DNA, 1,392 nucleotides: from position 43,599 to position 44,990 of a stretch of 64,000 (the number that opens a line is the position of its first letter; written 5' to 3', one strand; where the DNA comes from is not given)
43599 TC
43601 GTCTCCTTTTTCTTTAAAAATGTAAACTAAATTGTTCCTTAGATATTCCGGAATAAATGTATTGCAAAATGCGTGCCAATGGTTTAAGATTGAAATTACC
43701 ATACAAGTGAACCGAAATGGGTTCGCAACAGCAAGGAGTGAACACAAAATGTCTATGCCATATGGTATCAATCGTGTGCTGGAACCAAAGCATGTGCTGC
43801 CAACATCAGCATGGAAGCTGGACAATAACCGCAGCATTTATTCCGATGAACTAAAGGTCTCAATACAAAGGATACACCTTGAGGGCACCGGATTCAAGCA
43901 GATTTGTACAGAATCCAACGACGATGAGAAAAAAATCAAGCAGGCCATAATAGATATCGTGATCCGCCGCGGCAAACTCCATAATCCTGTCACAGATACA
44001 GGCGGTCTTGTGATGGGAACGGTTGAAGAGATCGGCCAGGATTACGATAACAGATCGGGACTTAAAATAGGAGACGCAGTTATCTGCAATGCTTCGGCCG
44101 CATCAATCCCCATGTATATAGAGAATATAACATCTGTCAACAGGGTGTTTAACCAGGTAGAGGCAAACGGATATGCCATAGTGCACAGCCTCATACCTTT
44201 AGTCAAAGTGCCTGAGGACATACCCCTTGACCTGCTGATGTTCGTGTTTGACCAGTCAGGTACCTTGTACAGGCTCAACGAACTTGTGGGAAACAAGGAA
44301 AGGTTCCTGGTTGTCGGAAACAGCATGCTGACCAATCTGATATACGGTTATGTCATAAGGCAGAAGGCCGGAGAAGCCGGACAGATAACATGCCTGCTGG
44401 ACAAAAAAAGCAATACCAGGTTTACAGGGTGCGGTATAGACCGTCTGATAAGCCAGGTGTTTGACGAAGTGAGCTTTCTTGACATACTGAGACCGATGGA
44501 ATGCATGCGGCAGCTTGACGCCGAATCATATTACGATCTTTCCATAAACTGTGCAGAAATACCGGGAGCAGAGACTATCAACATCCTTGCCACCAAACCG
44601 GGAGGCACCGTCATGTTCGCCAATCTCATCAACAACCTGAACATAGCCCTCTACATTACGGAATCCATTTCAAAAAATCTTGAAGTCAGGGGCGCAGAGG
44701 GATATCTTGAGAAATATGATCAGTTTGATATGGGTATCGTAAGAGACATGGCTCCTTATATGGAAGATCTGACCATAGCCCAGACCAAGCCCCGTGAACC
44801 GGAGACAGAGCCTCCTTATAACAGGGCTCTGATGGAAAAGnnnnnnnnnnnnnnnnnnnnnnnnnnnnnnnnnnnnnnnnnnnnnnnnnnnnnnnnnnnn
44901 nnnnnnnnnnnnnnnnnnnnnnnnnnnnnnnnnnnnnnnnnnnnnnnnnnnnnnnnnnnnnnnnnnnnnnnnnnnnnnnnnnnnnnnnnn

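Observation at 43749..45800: Enhancer-binding protein whose sensor is a catalytically degenerate copy of the pathway enzyme Kdd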

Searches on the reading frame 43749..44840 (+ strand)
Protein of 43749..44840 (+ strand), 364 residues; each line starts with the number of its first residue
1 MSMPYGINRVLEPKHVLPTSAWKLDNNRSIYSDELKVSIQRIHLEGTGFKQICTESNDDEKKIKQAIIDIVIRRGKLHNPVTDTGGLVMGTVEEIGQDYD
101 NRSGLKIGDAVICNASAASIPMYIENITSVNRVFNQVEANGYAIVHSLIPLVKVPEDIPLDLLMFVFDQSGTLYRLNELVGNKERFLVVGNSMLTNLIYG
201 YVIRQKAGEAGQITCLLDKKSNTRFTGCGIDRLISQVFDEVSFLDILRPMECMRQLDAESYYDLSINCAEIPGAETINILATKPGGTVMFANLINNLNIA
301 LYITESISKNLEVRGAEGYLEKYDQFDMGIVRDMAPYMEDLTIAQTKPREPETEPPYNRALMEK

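Call 14: find_homologous_proteins(query=window:43749-44783:+, max_evalue=0.00001)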
Query window:43749-44783:+ (345 aa): 102 proteins with E <= 0.00001 among 2112 candidates.
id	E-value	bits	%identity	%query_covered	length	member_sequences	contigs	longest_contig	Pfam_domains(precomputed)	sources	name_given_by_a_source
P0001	8.0e-188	641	85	96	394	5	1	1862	PF26370.1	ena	-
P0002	5.7e-177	606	80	97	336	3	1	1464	PF26370.1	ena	-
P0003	4.5e-172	590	76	99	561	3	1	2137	PF00158.33,PF26370.1,PF14532.13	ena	-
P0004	7.0e-164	563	71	99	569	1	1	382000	PF00158.33,PF26370.1,PF14532.13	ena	-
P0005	9.2e-156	536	68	100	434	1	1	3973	PF00158.33,PF26370.1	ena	-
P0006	1.1e-141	490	64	97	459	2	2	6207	PF00158.33,PF26370.1,PF14532.13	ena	-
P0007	1.4e-141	489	60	99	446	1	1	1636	PF00158.33,PF26370.1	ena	-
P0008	3.1e-141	488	63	100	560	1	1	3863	PF00158.33,PF26370.1,PF14532.13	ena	-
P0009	6.2e-141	487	63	100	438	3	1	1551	PF00158.33,PF26370.1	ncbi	-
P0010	8.7e-141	487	62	99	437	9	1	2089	PF00158.33,PF26370.1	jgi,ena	-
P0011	2.8e-138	479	59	99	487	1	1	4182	PF00158.33,PF26370.1,PF14532.13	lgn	-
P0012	9.7e-138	477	59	99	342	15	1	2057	PF26370.1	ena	-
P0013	2.5e-137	475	82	74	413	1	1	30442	PF00158.33,PF26370.1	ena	-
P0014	3.6e-137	475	60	98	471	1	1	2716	PF00158.33,PF26370.1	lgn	-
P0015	5.9e-137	474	59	99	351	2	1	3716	PF26370.1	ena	-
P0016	2.5e-136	472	60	98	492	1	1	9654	PF00158.33,PF26370.1,PF14532.13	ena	-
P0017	4.3e-136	471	60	98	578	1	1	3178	PF00158.33,PF07724.21,PF26370.1,PF14532.13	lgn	-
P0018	1.2e-133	463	59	98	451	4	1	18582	PF00158.33,PF26370.1,PF14532.13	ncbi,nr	ncbi:MAG: sigma 54-interacting transcriptional regulator, partial [Eubacteriales bacterium]|nr:sigma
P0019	6.8e-133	461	58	97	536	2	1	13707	PF00158.33,PF26370.1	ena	-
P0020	2.6e-132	459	59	98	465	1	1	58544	PF00158.33,PF26370.1,PF14532.13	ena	-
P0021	1.3e-131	457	56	98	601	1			PF00158.33,PF25601.2,PF26370.1,PF18024.8,PF14532.13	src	-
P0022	6.4e-130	451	61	93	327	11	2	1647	PF26370.1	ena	-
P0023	1.2e-127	444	57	97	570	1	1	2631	PF00158.33,PF26370.1,PF14532.13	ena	-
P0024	4.9e-125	435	58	93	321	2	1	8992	PF26370.1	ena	-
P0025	7.4e-125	435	61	89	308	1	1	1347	PF26370.1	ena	-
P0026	4.4e-123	429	60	89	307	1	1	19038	PF26370.1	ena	-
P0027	5.9e-123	428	59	89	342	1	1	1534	PF26370.1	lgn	-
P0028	1.7e-122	427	61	91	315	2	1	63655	PF26370.1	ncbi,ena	-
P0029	2.3e-120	420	52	100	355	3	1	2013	PF26370.1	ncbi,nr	ncbi:MAG: hypothetical protein IJB14_00215, partial [Firmicutes bacterium]|nr:hypothetical protein [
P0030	3.0e-120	419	66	79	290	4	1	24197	PF26370.1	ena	-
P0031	3.3e-119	416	50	100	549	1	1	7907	PF00158.33,PF07724.21,PF26370.1,PF00004.36,PF14532.13,PF07728.21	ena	-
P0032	3.4e-117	409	56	90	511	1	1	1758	PF00158.33,PF26370.1,PF14532.13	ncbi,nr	ncbi:MAG: sigma-54 factor interaction domain-containing protein, partial [Firmicutes bacterium]|nr:s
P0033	2.0e-112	394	63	79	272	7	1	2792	PF26370.1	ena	-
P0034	2.7e-112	393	56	84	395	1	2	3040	PF26370.1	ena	-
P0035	3.8e-112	393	60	79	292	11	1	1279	PF26370.1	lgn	-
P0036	1.5e-111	391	48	97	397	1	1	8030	PF26370.1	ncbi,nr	ncbi:MAG: hypothetical protein IJH22_03430, partial [Firmicutes bacterium]|nr:hypothetical protein [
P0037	2.0e-109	384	57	82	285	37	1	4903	PF26370.1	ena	-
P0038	1.7e-108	381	50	99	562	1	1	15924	PF00158.33,PF07724.21,PF26370.1,PF14532.13,PF07728.21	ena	-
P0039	2.4e-103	364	57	79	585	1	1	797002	PF00158.33,PF25601.2,PF26370.1,PF14532.13,PF07728.21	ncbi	-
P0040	1.8e-95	338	66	65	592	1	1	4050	PF00158.33,PF07724.21,PF25601.2,PF18024.8,PF00004.36,PF14532.13,PF07728.21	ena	-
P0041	1.2e-94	335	70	64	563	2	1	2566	PF00158.33,PF07724.21,PF25601.2,PF18024.8,PF14532.13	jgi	jgi:transcriptional regulator with PAS, ATPase and Fis domain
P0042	6.3e-93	330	77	55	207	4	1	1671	PF26370.1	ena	-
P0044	1.4e-91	325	79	52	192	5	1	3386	PF26370.1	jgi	-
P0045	2.4e-90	321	55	71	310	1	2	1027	PF26370.1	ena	-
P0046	2.8e-90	321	50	81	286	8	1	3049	PF26370.1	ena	-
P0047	1.0e-87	312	60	66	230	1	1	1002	PF26370.1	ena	-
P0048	4.2e-87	310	54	70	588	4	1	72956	PF00158.33,PF07724.21,PF25601.2,PF26370.1,PF18024.8,PF00004.36,PF14532.13,PF07728.21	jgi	jgi:DNA-binding NtrC family response regulator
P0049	1.0e-86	309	61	63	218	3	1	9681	PF26370.1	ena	-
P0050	4.6e-86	307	49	46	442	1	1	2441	PF00158.33,PF26370.1,PF14532.13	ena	-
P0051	8.1e-85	303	54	69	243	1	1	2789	PF26370.1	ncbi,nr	ncbi:MAG TPA: hypothetical protein VN381_08345, partial [Anaerovoracaceae bacterium]|nr:hypothetical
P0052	9.0e-85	303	49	74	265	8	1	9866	PF26370.1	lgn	-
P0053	2.5e-84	301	58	65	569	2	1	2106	PF00158.33,PF07724.21,PF25601.2,PF18024.8,PF14532.13,PF07728.21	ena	-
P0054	2.8e-84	301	62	61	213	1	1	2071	PF26370.1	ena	-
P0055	9.2e-84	299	46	79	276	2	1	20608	PF26370.1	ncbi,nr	ncbi:MAG: hypothetical protein E7221_04615, partial [Clostridiales bacterium]|nr:hypothetical protei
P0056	1.6e-83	299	67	58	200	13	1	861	PF26370.1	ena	-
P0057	4.3e-80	287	56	68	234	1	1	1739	PF26370.1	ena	-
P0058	7.8e-78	280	56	62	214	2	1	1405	PF26370.1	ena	-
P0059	1.0e-76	276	67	53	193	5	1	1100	PF26370.1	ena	-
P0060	2.3e-75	272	54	63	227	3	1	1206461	PF26370.1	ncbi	-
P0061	1.8e-74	269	51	65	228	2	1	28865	PF26370.1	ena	-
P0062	1.5e-73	266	54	63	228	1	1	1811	PF26370.1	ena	-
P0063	7.5e-73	264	60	56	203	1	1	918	PF26370.1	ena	-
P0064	2.5e-72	262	58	55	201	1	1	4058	PF26370.1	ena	-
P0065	2.9e-72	262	58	55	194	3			PF26370.1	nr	nr:L-erythro-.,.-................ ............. [Bacillota bacterium]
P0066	5.3e-72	261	51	65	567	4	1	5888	PF00158.33,PF07724.21,PF25601.2,PF18024.8,PF14532.13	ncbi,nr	ncbi:MAG: sigma-54-dependent Fis family transcriptional regulator, partial [Firmicutes bacterium]|nr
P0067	1.4e-71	259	57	58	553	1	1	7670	PF00158.33,PF07724.21,PF25601.2,PF18024.8,PF14532.13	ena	-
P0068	3.6e-70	255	60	53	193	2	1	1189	PF26370.1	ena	-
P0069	6.5e-70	254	61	52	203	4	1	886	PF26370.1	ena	-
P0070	6.3e-67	244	50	60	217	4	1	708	PF26370.1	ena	-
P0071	1.1e-65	240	54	57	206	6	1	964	PF26370.1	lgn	-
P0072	1.5e-65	240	37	99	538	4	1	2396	PF00158.33,PF26370.1,PF14532.13,PF07728.21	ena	-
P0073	8.0e-63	231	69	44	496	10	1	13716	PF00158.33,PF07724.21,PF25601.2,PF18024.8,PF14532.13,PF07728.21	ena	-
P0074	1.9e-59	220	35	95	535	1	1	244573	PF00158.33,PF26370.1,PF14532.13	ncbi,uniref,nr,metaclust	ncbi:L-erythro-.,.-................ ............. [Cohnella kolymensis]|uniref:L-erythro-3,5-diamino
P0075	8.8e-55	204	59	44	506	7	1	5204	PF00158.33,PF07724.21,PF25601.2,PF18024.8,PF14532.13,PF07728.21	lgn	-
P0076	1.7e-52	197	52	51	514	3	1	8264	PF00158.33,PF07724.21,PF25601.2,PF18024.8,PF14532.13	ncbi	ncbi:MAG: sigma-54 dependent transcriptional regulator, partial [Anaerovoracaceae bacterium]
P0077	6.4e-49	185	47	54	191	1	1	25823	PF26370.1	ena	-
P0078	9.2e-49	184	80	31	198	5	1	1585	PF00158.33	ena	-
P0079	1.9e-48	183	60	42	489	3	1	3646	PF00158.33,PF07724.21,PF25601.2,PF18024.8,PF14532.13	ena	-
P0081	2.4e-48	183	79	33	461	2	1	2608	PF00158.33,PF25601.2,PF18024.8,PF00004.36,PF14532.13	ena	-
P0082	5.4e-48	182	78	32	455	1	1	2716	PF00158.33,PF07724.21,PF25601.2,PF18024.8,PF14532.13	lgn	-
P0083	2.9e-39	153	67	31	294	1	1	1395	PF00158.33,PF14532.13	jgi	-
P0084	4.2e-38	149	67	30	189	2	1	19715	PF00158.33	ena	-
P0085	4.6e-38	149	46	47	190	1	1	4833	PF26370.1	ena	-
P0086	6.0e-38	149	62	32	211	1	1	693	PF00158.33,PF14532.13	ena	-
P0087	1.6e-36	144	67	29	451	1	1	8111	PF00158.33,PF07724.21,PF25601.2,PF18024.8,PF00004.36,PF14532.13,PF07728.21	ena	-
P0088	3.2e-36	143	70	28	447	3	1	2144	PF00158.33,PF07724.21,PF25601.2,PF18024.8,PF00004.36,PF14532.13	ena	-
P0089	1.3e-34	138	73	27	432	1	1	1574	PF00158.33,PF25601.2,PF18024.8,PF14532.13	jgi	jgi:transcriptional regulator with PAS, ATPase and Fis domain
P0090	3.7e-34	136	65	27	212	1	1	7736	PF00158.33,PF14532.13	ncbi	-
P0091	1.7e-33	134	65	28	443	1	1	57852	PF00158.33,PF07724.21,PF25601.2,PF18024.8,PF00004.36,PF14532.13,PF07728.21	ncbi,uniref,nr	ncbi:sigma-54-dependent Fis family transcriptional regulator [Clostridiales bacterium BAD-6]|uniref:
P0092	1.1e-30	125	68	27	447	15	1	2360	PF00158.33,PF07724.21,PF25601.2,PF18024.8,PF00004.36,PF14532.13,PF07728.21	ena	-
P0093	6.3e-30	123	64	26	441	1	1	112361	PF00158.33,PF07724.21,PF25601.2,PF18024.8,PF00004.36,PF14532.13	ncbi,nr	ncbi:MAG: sigma-54-dependent Fis family transcriptional regulator [Firmicutes bacterium]|nr:sigma-54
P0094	1.3e-28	118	57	28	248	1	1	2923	PF26370.1,PF01430.25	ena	-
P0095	7.9e-25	106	66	23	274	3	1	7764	PF00158.33,PF07724.21,PF00004.36,PF14532.13,PF07728.21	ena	-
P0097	3.0e-22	97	71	20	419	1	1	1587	PF00158.33,PF25601.2,PF02954.26,PF18024.8,PF14532.13,PF01078.28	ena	-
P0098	2.2e-13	68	70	17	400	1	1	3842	PF00158.33,PF07724.21,PF25601.2,PF18024.8,PF14532.13,PF07728.21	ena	-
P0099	2.2e-13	68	70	17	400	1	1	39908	PF00158.33,PF07724.21,PF25601.2,PF18024.8,PF14532.13,PF07728.21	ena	-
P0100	2.5e-13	68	79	15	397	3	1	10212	PF00158.33,PF25601.2,PF18024.8,PF00004.36,PF14532.13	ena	-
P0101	6.4e-13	67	76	14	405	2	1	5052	PF00158.33,PF07724.21,PF25601.2,PF18024.8,PF00004.36,PF14532.13,PF07728.21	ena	-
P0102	3.9e-12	64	65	16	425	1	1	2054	PF00158.33,PF25601.2,PF18024.8,PF04070.18,PF14532.13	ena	-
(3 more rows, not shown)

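Call 23: search_solved_structures(query=window:43749-44840:+, max_evalue=1, show_alignments=1)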
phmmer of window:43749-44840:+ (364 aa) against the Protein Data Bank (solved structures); distinct sequences matched with E-value up to 1: 3.
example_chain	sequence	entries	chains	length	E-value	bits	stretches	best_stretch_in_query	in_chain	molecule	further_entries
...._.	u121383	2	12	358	4e-29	105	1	4-334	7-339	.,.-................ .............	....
7dl0_A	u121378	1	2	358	5e-28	101.4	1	4-334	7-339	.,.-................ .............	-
7dl1_A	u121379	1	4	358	2.1e-27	99.4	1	4-333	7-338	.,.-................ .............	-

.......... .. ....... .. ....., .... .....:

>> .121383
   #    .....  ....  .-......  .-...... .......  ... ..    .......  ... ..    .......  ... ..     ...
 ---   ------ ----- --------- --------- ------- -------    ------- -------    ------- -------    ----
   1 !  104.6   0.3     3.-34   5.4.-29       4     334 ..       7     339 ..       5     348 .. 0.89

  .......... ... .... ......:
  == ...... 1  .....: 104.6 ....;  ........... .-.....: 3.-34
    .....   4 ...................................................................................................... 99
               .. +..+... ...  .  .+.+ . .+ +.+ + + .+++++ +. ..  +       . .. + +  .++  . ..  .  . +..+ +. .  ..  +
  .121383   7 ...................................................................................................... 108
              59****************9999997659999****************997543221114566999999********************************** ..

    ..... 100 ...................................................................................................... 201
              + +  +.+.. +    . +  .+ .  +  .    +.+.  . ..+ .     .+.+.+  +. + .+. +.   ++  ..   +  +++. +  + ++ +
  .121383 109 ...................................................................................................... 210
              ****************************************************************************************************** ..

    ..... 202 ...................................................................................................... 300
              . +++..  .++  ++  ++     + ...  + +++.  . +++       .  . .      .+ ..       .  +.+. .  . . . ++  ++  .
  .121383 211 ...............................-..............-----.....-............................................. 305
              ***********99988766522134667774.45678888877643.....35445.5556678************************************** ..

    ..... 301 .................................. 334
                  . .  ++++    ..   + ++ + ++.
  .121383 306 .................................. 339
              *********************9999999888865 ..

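Call 35: find_related_loci(query=A1, collection=genome_contigs, flank=10000)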
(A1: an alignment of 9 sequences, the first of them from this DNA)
Query A1 (345 aa) in genome_contigs; peptide patterns used: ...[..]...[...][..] (x = any residue, [..] = any of these).
600 stretches matched a pattern (row limit reached: there are more); 598 encode a relative of the query (tblastn E <= 1e-3); the best 80 are kept; 80 distinct loci.
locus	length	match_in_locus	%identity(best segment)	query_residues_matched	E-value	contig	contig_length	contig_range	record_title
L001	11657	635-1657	77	1-341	0e+0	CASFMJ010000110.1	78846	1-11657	uncultured Firmicutes bacterium isolate Batch3_idba_bin.1679 genome assembly, contig: Batch3_idba_bin.1679.fa_k87_377377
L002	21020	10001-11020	75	1-340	4e-180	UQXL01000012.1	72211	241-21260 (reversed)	uncultured Clostridiales bacterium isolate UMGS736 genome assembly, contig: NODE_395_length_72211_cov_5.087213, whole ge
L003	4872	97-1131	69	1-345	2e-162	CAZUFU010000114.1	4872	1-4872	MAG TPA_asm: uncultured Oscillospiraceae bacterium isolate binchicken_co365_268 genome assembly, contig: NODE_14887_leng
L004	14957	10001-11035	68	1-345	1e-157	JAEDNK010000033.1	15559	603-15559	MAG: Bacillota bacterium isolate MAG290 NODE_3883_length_15559_cov_7.651896, whole genome shotgun sequence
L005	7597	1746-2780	68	1-345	1e-157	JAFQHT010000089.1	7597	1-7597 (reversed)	MAG: Bacillota bacterium isolate RGIG1831 Goat_Cecum-5__c354417, whole genome shotgun sequence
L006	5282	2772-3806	64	1-345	4e-159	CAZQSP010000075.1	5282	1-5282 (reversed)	MAG TPA_asm: uncultured Oscillospiraceae bacterium isolate SRP350583_co2_331 genome assembly, contig: NODE_23539_length_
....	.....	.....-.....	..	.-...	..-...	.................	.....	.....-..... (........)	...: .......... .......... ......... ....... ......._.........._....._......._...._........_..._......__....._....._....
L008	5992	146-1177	65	1-344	5e-157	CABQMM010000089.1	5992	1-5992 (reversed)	MAG TPA_asm: uncultured Firmicutes bacterium isolate MGYG-HGUT-00711 genome assembly, contig: GUT_GENOME024845_89, whole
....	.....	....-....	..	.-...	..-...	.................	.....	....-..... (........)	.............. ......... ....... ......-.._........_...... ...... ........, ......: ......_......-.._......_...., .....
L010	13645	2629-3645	63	2-340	1e-154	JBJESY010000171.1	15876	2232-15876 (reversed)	MAG: Anaerovoracaceae bacterium isolate LOHA42_bin.026 NODE_2584_length_15876_cov_6.662095, whole genome shotgun sequenc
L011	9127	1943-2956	64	2-339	1e-154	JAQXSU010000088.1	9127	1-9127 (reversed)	MAG: Bacillota bacterium isolate SUG1491 k141_266546, whole genome shotgun sequence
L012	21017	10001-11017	61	1-339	2e-149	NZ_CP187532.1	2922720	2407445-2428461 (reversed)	Ihubacter sp. rT4E-8 chromosome, complete genome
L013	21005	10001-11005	61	5-339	7e-149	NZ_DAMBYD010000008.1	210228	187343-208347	MAG: Aminipila sp. isolate CTOTU49424 NODE_20_length_210228_cov_7.917644, whole genome shotgun sequence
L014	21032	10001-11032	61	1-344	6e-149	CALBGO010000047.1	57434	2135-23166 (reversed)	MAG TPA_asm: uncultured Eubacterium sp. isolate ERR318692_bin.93_CONCOCT_v1.1_MAG genome assembly, contig: ERZ1764598.56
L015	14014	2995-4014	61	1-340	6e-149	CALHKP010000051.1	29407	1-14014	MAG TPA_asm: uncultured Clostridia bacterium isolate SRR2846706_bin.104_CONCOCT_v1.1_MAG genome assembly, contig: ERZ505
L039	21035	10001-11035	57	1-345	2e-142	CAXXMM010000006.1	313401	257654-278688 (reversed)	MAG: Anaerovoracaceae bacterium isolate 9a18b0be-3cd7-4579-855f-5da548aae6a9 genome assembly, contig: contig_6, whole ge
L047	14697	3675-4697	56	1-341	9e-139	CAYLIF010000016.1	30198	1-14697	MAG TPA_asm: uncultured Oscillospiraceae bacterium isolate binchicken_co157_784 genome assembly, contig: NODE_3121_lengt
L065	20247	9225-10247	54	1-341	4e-132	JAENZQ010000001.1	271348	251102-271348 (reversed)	MAG: Anaerovorax odorimutans isolate BM5_bin.11 BM5_bin11_NODE_15_length_271348_cov_8.114758, whole genome shotgun seque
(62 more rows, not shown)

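Call 51: find_encoding_contigs(protein=P0074, flank=10000, max_places=2)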
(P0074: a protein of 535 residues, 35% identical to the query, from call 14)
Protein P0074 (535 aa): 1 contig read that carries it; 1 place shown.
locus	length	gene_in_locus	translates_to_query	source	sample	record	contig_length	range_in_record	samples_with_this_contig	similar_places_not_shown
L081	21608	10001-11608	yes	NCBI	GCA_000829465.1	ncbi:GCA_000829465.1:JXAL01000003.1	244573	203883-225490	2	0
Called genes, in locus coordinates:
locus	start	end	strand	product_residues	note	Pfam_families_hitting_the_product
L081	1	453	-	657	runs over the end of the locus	PF06808:DctM, PF11874:DUF3394 (weak)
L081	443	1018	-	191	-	PF08905:DUF1850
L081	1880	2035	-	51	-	-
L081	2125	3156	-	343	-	PF19328:DAP_DH_C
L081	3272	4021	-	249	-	PF07690:MFS_1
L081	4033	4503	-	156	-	PF05977:MFS_3, PF07690:MFS_1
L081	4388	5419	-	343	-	PF00126:HTH_1, PF03466:LysR_substrate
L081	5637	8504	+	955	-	PF16078:2-oxogl_dehyd_N, PF00676:E1_dh, PF02779:Transket_pyr, PF16870:OxoGdeHyase_C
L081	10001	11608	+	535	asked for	PF26370:KDD_N, PF00158:Sigma54_activat, PF14532:Sigma54_activ_2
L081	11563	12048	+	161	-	PF25601:AAA_lid_14, PF18024:HTH_50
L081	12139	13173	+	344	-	PF26370:KDD_N, PF00107:ADH_zinc_N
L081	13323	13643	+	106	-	-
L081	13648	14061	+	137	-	PF03061:4HBT (weak)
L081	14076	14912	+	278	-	PF05853:BKACE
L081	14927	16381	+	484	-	PF00324:AA_permease, PF13520:AA_permease_2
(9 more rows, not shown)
